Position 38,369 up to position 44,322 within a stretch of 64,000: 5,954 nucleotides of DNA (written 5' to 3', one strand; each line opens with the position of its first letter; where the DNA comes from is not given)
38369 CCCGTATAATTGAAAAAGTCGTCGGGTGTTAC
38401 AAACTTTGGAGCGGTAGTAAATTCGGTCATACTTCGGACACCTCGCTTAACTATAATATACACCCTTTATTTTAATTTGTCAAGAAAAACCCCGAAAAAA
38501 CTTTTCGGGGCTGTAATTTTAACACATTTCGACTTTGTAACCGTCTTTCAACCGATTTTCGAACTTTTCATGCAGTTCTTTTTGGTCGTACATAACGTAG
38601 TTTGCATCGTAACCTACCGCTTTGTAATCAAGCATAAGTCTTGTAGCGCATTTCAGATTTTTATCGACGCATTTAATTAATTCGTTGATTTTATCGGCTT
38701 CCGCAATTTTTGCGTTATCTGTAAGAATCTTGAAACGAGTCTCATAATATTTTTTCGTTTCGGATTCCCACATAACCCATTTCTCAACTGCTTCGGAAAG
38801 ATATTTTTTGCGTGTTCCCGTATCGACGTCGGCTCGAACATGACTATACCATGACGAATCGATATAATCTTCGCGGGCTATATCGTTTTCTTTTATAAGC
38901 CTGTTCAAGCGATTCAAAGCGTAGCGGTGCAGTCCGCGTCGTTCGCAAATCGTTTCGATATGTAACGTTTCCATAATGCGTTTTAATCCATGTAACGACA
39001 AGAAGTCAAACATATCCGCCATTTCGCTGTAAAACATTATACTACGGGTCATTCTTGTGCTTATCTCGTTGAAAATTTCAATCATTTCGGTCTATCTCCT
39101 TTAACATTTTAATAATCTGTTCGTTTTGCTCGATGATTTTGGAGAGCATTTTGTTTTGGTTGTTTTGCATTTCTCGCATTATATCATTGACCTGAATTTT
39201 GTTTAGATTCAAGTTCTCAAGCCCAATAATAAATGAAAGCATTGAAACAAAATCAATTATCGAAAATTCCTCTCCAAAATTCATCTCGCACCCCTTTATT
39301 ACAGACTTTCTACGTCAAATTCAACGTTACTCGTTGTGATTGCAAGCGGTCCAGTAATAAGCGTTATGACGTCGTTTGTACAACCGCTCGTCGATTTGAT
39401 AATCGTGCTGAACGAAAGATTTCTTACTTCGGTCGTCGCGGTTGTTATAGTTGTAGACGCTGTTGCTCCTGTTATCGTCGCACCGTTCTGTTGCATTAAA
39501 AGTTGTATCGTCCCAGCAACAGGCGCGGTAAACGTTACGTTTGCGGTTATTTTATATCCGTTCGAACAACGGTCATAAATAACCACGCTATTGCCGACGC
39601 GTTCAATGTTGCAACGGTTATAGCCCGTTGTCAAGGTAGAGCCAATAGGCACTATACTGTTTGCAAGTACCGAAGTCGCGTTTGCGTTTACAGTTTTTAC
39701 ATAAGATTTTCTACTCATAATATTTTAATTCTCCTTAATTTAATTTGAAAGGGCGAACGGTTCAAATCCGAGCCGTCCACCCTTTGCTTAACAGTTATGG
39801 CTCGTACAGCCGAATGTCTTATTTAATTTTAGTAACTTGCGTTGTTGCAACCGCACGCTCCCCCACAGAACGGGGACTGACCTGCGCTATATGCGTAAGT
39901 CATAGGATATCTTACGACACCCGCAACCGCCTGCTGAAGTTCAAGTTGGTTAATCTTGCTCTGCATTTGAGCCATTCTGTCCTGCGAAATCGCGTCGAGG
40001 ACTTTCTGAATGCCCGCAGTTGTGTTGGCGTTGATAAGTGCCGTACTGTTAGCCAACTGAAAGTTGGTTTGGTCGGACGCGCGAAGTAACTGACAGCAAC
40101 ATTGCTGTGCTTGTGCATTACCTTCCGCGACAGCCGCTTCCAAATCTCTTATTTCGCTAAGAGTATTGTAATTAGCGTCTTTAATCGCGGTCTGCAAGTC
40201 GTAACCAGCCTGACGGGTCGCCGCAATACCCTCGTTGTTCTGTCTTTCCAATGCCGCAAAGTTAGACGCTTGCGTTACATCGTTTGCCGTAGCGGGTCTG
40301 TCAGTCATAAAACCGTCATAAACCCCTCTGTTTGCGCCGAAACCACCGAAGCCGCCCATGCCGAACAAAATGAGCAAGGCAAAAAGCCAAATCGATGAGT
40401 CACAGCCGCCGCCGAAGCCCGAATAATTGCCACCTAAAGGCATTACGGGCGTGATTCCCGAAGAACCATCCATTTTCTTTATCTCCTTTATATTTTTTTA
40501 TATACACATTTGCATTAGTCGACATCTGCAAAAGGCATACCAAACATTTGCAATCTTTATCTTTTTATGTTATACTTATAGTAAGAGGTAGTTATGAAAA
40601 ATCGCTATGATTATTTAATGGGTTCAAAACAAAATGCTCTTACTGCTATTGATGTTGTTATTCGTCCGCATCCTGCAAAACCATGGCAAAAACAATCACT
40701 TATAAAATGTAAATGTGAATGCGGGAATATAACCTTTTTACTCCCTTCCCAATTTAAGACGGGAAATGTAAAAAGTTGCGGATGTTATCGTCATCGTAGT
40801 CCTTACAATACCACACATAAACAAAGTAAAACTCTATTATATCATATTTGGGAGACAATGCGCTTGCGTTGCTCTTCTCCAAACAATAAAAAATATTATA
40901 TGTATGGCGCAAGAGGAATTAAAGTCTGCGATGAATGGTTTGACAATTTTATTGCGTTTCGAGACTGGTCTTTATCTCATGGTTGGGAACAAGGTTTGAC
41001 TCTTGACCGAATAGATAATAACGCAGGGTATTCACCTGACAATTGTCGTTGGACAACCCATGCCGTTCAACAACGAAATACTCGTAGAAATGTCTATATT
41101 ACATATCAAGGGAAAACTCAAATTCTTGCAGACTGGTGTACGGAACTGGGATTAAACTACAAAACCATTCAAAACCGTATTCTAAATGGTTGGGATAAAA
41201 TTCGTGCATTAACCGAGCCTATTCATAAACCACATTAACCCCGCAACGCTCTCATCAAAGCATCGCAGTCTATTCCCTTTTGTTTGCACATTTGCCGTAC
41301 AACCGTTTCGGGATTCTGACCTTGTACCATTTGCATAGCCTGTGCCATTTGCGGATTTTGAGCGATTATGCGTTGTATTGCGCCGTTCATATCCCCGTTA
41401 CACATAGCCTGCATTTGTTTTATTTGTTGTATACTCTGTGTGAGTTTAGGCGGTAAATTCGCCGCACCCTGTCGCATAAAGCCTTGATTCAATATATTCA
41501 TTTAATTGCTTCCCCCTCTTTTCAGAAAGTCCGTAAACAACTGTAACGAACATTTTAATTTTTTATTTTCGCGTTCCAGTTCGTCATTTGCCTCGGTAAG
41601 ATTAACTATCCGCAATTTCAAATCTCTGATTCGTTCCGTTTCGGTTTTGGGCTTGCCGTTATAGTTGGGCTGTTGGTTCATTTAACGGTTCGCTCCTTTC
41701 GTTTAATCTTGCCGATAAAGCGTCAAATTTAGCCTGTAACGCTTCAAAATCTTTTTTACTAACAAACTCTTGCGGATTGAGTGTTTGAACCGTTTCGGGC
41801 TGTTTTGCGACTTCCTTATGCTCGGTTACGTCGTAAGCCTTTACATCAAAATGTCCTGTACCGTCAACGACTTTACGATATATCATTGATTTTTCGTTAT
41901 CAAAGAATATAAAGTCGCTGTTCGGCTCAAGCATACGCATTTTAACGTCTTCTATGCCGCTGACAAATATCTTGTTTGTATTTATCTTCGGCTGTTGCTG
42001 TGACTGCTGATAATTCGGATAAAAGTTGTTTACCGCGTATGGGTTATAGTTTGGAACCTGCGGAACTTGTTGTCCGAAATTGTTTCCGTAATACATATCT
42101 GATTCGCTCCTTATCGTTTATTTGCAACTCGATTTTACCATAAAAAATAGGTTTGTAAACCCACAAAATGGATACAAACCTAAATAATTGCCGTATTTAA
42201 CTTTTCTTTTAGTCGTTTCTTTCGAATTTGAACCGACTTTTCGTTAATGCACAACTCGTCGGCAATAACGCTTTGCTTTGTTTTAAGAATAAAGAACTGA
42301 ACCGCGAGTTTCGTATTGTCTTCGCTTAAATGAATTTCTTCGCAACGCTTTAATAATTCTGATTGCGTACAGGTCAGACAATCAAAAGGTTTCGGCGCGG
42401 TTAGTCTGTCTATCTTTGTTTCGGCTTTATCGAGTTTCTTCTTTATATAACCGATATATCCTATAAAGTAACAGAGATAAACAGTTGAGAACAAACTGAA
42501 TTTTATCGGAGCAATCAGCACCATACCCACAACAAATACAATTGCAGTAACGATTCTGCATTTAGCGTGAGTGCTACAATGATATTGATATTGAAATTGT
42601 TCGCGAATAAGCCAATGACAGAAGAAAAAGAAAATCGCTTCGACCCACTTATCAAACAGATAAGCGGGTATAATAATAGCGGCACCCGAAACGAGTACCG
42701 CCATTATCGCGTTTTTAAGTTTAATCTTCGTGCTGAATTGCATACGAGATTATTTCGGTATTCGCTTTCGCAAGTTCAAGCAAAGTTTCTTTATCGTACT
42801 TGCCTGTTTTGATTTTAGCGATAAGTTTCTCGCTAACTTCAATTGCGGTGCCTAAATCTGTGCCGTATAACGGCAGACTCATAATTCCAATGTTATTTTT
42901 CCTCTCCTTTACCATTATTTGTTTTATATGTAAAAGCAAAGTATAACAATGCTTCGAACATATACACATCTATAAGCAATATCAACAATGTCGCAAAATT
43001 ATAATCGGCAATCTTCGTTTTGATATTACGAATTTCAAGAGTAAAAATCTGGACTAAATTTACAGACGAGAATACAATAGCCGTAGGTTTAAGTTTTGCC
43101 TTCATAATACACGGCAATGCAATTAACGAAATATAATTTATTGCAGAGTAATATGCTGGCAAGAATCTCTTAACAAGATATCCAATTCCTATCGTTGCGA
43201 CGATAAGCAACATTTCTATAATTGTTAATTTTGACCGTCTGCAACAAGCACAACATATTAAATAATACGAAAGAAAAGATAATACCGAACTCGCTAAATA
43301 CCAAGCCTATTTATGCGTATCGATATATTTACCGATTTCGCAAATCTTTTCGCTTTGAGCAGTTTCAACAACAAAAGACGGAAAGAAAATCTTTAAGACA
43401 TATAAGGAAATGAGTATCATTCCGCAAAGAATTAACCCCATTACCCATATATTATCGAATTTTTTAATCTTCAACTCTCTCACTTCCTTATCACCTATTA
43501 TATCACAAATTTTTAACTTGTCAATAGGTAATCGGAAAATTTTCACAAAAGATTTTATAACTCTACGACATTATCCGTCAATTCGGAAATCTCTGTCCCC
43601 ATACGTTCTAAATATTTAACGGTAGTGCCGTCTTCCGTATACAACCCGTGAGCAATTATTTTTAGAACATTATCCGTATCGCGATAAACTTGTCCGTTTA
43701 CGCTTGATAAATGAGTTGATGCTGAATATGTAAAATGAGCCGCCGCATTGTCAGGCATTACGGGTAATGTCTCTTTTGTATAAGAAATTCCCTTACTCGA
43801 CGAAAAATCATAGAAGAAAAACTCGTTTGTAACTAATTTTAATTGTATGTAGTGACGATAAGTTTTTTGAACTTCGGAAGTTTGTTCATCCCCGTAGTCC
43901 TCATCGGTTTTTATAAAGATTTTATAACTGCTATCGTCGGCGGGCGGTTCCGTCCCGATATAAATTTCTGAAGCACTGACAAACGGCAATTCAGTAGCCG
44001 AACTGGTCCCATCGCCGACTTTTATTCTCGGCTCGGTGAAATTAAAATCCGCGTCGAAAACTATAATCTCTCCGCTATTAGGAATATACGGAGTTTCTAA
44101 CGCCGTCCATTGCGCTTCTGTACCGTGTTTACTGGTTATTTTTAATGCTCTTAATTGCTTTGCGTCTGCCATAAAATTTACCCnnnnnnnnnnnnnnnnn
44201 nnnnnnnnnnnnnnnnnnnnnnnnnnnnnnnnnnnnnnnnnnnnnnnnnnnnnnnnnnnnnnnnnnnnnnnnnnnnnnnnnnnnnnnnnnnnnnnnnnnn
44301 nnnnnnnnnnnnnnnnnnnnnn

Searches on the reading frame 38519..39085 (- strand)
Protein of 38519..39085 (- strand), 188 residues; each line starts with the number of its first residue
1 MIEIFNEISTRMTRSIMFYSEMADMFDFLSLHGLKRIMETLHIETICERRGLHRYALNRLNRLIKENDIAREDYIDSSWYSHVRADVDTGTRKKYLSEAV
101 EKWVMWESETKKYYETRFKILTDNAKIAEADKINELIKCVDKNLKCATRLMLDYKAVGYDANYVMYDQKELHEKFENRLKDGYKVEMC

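Call 91: search_protein_families(library=phrogs, proteins=[window:38519-39085:-], max_evalue=0.001)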
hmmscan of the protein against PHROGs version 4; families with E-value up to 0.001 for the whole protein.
window:38519-39085:- (188 aa): 1 family
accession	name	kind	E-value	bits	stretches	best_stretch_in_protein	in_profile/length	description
phrog_17879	-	unknown function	0.00059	20.6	0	11-176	21-169/175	-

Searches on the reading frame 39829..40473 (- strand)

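Call 89: search_protein_families(library=pfam, proteins=[window:39829-40473:-], max_evalue=0.01)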
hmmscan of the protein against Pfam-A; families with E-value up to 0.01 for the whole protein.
window:39829-40473:- (214 aa): 0 families

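Call 91: search_protein_families(library=phrogs, proteins=[window:39829-40473:-], max_evalue=0.001)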
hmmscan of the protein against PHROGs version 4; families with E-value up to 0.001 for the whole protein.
window:39829-40473:- (214 aa): 1 family
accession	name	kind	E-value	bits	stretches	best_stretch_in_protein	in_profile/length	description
phrog_16490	-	unknown function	1.1e-12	49.3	1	7-181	11-205/286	-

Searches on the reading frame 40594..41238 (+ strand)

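Call 89: search_protein_families(library=pfam, proteins=[window:40594-41238:+], max_evalue=0.01)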
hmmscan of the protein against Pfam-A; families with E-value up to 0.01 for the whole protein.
window:40594-41238:+ (214 aa): 0 families

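Call 91: search_protein_families(library=phrogs, proteins=[window:40594-41238:+], max_evalue=0.001)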
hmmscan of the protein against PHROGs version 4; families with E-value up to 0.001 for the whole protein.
window:40594-41238:+ (214 aa): 8 families
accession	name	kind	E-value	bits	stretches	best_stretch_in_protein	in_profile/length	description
phrog_374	-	DNA, RNA and nucleotide metabolism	3.7e-58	198.8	1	9-204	198-394/617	HNH endonuclease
phrog_3377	-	DNA, RNA and nucleotide metabolism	4.5e-56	190.8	1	72-212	4-143/196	HNH endonuclease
phrog_8790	-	DNA, RNA and nucleotide metabolism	2.9e-34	120.1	1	75-184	18-118/241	restriction endonuclease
phrog_2081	-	DNA, RNA and nucleotide metabolism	1.2e-33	118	1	54-196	68-236/433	HNH endonuclease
phrog_953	-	DNA, RNA and nucleotide metabolism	4.3e-21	76.7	1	72-165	214-307/420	HNH endonuclease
phrog_3322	-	DNA, RNA and nucleotide metabolism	3.9e-05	24.6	1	133-157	104-128/162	endonuclease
phrog_3118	-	DNA, RNA and nucleotide metabolism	0.00037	21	1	134-159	68-93/287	HNH endonuclease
phrog_1065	-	unknown function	0.00083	20.3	0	166-212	52-94/192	-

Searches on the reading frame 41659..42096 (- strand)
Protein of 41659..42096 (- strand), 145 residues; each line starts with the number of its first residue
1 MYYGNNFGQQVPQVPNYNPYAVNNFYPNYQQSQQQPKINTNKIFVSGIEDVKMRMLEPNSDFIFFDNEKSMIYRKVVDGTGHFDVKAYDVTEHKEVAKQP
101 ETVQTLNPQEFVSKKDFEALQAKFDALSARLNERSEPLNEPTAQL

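Call 89: search_protein_families(library=pfam, proteins=[window:41659-42096:-], max_evalue=0.01)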
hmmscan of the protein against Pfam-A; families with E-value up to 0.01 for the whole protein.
window:41659-42096:- (145 aa): 0 families

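Call 91: search_protein_families(library=phrogs, proteins=[window:41659-42096:-], max_evalue=0.001)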
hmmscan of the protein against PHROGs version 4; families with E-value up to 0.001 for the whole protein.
window:41659-42096:- (145 aa): 1 family
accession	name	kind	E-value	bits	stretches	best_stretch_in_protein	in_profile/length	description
phrog_21718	-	unknown function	1.2e-15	58.8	1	2-138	11-151/159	-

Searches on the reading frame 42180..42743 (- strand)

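Call 89: search_protein_families(library=pfam, proteins=[window:42180-42743:-], max_evalue=0.01)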
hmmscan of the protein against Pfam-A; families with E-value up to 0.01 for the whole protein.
window:42180-42743:- (187 aa): 1 family
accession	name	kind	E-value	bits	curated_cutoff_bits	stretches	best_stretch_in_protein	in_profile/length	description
PF04647.20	AgrB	-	3.5e-09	36.7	23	1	13-95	29-115/185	Accessory gene regulator B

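Call 91: search_protein_families(library=phrogs, proteins=[window:42180-42743:-], max_evalue=0.001)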
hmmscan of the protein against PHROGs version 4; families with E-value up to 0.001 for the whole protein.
window:42180-42743:- (187 aa): 0 families

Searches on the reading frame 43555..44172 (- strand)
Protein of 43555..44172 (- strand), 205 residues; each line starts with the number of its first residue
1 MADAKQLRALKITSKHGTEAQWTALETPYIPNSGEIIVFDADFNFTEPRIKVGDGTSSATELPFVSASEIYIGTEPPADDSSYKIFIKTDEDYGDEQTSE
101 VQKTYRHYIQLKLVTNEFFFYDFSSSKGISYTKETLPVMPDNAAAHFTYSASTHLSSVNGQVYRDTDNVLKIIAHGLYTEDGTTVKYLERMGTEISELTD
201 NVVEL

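Call 3: search_protein_families(library=pfam, proteins=[window:43555-44172:-], max_evalue=0.1)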
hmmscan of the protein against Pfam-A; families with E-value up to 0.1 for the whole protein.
window:43555-44172:- (205 aa): 3 families
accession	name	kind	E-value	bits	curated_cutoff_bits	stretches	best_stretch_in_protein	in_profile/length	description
PF07861.16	WND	-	0.00057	19.8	27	1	56-124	77-147/239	WisP family N-Terminal Region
PF18454.7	Mtd_N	-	0.0016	18.7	26.3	1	15-57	4-37/37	Major tropism determinant N-terminal domain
PF01820.27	Dala_Dala_lig_N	-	0.065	14.2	34.6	0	116-193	68-116/121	D-ala D-ala ligase N-terminus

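Call 8: search_protein_families(library=phrogs, proteins=[window:43555-44172:-], max_evalue=0.01)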
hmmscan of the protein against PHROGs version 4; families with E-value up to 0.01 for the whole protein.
window:43555-44172:- (205 aa): 0 families

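Call 46: search_protein_families(library=ncbifam, proteins=[window:43555-44172:-], max_evalue=0.01)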
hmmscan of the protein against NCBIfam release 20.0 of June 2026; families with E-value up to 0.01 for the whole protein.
window:43555-44172:- (205 aa): 0 families
